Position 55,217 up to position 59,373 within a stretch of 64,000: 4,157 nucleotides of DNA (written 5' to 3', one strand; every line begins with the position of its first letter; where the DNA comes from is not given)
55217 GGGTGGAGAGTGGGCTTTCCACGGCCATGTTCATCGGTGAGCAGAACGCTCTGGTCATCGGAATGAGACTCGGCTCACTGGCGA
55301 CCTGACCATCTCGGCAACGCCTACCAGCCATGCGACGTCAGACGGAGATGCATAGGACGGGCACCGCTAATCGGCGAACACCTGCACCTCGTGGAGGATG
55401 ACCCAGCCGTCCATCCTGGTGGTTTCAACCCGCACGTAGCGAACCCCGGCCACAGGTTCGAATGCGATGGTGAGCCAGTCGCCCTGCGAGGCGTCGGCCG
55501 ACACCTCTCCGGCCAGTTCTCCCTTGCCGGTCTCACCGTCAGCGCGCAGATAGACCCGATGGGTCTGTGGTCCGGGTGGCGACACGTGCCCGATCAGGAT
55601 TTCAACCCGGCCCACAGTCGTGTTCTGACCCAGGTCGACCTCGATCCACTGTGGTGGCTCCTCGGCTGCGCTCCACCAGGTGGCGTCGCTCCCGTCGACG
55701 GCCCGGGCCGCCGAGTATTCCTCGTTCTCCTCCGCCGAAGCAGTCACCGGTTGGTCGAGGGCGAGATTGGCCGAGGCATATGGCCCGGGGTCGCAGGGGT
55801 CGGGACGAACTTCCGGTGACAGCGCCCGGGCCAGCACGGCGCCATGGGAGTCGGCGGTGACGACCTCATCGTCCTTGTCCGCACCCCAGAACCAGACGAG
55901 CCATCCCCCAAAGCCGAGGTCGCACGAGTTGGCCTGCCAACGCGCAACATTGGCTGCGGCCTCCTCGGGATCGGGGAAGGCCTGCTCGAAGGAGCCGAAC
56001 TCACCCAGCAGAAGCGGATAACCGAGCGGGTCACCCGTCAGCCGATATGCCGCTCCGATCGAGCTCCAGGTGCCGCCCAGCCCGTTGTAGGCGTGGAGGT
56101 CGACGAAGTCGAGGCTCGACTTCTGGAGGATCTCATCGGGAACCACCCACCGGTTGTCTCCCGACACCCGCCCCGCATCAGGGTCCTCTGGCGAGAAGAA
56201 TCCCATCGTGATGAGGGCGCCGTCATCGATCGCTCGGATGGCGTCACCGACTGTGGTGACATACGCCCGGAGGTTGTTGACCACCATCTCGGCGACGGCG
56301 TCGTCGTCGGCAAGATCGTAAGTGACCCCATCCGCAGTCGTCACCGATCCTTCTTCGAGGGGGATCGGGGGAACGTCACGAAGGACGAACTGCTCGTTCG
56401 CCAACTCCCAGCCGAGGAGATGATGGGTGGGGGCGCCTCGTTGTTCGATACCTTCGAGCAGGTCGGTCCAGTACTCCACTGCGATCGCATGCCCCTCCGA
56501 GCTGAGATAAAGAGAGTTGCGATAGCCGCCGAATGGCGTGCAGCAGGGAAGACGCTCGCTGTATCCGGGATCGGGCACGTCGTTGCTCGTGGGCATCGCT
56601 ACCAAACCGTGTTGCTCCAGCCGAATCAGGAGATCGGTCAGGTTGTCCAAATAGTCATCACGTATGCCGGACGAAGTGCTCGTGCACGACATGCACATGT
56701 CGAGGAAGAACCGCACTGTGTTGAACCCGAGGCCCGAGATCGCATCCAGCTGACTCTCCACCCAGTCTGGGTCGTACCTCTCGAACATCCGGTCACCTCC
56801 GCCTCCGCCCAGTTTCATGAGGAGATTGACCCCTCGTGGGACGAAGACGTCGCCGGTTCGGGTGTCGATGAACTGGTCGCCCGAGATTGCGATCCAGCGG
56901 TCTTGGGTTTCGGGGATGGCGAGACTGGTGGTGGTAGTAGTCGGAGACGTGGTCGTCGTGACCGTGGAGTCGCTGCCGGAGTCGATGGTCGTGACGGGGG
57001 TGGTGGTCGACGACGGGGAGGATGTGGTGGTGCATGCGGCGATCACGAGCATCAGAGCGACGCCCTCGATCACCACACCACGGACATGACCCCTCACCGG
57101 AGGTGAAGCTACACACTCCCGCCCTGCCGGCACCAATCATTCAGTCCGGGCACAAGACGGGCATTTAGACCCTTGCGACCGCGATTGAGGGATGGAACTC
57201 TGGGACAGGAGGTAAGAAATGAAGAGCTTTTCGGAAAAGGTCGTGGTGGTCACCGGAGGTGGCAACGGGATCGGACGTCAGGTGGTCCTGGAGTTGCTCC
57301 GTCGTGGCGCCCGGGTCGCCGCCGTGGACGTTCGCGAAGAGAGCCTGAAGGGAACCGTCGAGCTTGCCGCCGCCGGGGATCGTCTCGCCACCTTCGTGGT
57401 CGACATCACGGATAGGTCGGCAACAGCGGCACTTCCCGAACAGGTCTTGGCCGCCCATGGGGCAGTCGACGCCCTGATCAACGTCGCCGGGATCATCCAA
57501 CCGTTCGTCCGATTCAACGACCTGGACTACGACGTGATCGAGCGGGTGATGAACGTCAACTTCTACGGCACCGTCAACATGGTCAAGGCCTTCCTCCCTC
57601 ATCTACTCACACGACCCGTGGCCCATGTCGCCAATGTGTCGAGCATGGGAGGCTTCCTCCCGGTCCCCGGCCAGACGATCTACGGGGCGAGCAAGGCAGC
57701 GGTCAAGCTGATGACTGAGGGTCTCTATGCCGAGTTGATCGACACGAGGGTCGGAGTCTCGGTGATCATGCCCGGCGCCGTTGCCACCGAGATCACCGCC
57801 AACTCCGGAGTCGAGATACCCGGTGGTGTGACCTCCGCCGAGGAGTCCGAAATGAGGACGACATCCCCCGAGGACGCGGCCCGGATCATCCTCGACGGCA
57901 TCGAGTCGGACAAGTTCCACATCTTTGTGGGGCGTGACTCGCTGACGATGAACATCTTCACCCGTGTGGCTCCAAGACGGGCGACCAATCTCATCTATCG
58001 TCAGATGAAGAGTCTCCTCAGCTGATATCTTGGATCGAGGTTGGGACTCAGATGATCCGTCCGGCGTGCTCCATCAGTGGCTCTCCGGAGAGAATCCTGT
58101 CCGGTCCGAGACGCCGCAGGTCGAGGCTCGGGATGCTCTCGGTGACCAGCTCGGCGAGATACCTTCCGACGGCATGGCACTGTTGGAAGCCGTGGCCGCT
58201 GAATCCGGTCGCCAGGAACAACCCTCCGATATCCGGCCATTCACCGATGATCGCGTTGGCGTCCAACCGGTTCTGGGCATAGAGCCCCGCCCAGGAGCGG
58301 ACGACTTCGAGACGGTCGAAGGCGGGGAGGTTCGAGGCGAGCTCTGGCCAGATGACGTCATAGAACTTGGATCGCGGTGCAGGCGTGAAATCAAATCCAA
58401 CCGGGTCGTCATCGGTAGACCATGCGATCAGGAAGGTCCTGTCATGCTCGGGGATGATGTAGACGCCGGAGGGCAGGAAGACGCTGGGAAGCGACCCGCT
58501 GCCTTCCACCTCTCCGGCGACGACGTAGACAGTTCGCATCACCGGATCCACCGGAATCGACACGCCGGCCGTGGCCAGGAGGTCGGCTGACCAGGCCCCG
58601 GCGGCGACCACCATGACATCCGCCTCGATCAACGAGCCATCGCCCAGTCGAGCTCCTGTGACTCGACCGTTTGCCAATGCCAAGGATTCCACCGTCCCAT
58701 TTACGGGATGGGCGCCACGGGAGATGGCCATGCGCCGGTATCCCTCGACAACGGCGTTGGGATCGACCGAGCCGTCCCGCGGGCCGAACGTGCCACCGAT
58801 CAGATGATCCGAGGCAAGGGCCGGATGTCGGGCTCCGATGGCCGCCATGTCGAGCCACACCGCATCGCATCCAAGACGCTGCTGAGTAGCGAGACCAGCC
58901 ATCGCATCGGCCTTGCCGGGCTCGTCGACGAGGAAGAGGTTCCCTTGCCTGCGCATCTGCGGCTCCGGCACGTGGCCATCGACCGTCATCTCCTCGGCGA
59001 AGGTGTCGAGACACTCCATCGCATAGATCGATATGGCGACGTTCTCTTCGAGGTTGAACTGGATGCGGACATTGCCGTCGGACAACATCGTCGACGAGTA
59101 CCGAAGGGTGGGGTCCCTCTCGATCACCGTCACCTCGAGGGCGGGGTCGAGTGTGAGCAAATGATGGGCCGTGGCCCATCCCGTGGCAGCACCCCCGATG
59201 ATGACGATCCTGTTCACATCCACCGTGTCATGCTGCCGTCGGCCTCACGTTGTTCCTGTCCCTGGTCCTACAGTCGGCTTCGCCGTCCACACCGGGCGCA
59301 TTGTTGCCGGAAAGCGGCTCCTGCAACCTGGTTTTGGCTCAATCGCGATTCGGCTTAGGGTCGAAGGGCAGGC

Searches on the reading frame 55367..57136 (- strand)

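Call 69: search_protein_families(library=pfam, proteins=[window:55367-57136:-], max_evalue=0.0001)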
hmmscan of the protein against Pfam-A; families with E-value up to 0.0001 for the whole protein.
window:55367-57136:- (589 aa): 3 families
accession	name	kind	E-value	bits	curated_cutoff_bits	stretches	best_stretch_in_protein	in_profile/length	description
PF00754.31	F5_F8_type_C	-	2.8e-14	53.8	28.2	1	464-580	2-123/127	F5/8 type C domain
PF22633.2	F5_F8_type_C_2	-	1.3e-11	45.4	27.8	1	478-570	1-91/91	NedA-like, galactose-binding domain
PF00150.24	Cellulase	-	9.2e-05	22.5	23.5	0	129-414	26-268/272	Cellulase (glycosyl hydrolase family 5)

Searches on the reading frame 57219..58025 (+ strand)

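Call 69: search_protein_families(library=pfam, proteins=[window:57219-58025:+], max_evalue=0.0001)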
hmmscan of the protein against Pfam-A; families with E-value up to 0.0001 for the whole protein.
window:57219-58025:+ (268 aa): 5 families
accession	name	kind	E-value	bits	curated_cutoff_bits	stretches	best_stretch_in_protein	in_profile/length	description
PF00106.31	adh_short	-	4e-51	173.7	26.6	1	7-196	1-190/195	short chain dehydrogenase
PF13561.12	adh_short_C2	-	1.4e-33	116.9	27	1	16-198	6-186/236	Enoyl-(Acyl carrier protein) reductase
PF08659.16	KR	-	3.7e-15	56.7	22.6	1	9-162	3-156/180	KR domain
PF01370.27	Epimerase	-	1.4e-06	28.3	20.9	1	9-167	1-154/240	NAD dependent epimerase/dehydratase family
PF01073.25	3Beta_HSD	-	1.5e-05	24.6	22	1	10-128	1-106/280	3-beta hydroxysteroid dehydrogenase/isomerase family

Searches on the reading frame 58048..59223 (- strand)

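Call 69: search_protein_families(library=pfam, proteins=[window:58048-59223:-], max_evalue=0.0001)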
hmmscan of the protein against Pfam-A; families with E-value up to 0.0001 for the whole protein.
window:58048-59223:- (391 aa): 3 families
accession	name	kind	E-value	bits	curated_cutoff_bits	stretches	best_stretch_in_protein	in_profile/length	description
PF01266.30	DAO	-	1.2e-53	183.4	27.9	1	5-359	1-353/353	FAD dependent oxidoreductase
PF04820.20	Trp_halogenase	-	2e-05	24.1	21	0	5-37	1-35/458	Tryptophan halogenase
PF07992.20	Pyr_redox_2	-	3.6e-05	23.8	26.1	0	5-49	2-44/291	Pyridine nucleotide-disulphide oxidoreductase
